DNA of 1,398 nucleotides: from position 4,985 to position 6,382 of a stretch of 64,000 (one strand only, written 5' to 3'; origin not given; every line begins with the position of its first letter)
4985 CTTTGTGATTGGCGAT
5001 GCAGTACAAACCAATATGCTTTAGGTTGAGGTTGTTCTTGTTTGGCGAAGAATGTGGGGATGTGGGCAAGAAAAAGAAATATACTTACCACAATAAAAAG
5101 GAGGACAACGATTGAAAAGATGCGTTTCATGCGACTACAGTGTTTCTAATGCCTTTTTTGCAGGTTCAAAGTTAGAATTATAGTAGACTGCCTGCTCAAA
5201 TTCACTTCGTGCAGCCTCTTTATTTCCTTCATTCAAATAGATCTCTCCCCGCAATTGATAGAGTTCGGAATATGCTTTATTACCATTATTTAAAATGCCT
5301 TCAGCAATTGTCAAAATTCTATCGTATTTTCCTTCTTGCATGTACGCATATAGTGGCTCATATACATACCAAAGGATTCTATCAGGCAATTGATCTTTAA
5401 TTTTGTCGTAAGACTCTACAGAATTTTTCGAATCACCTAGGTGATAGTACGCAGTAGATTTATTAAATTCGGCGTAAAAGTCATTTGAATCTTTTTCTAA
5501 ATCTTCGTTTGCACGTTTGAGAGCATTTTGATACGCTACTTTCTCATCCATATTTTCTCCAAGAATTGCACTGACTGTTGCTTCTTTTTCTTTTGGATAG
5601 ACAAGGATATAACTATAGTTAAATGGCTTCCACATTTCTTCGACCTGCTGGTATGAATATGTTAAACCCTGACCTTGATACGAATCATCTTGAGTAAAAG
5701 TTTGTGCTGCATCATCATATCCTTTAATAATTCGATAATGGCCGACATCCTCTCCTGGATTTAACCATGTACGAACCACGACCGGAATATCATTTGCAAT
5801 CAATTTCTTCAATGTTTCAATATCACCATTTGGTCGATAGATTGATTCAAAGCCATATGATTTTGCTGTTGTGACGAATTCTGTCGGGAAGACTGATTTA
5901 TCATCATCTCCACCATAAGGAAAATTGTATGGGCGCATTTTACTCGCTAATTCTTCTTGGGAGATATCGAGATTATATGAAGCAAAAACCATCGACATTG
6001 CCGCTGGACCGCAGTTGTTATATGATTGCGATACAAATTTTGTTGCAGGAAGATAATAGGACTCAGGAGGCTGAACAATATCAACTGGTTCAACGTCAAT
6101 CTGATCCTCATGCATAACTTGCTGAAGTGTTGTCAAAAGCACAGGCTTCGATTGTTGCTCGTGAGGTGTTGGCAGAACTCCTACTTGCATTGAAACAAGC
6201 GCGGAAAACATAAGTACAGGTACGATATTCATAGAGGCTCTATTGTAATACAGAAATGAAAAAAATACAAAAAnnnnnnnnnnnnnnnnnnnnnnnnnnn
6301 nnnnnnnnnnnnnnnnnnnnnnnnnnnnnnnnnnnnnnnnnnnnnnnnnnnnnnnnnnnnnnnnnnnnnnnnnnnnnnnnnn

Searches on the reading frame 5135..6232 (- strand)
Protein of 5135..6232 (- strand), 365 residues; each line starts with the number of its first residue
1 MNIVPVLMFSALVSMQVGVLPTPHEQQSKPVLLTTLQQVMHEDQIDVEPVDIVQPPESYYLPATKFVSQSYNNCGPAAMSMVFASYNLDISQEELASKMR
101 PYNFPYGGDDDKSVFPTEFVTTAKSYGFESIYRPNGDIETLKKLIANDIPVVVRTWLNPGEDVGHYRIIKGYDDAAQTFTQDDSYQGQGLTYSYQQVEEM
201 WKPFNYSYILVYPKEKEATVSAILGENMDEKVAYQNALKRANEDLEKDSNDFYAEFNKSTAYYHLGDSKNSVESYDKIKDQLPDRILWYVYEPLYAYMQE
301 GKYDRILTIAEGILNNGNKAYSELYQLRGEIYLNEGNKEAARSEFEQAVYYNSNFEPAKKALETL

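Call 64: search_protein_families(library=pfam, proteins=[window:5135-6232:-], max_evalue=0.0001)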
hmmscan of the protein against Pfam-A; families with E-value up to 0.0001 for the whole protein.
window:5135-6232:- (365 aa): 4 families
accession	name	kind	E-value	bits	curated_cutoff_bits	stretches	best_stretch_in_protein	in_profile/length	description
PF13529.12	Peptidase_C39_2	-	1.2e-17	65.2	24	1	66-185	5-143/143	Peptidase_C39 like family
PF13181.12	TPR_8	-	6.2e-08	32.6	25.7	1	323-354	2-33/34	Tetratricopeptide repeat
PF12385.14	Peptidase_C70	-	5.1e-06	26.9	19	1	67-187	13-126/141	Papain-like cysteine protease AvrRpt2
PF03412.21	Peptidase_C39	-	7.2e-05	23.1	22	0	69-201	8-121/133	Peptidase C39 family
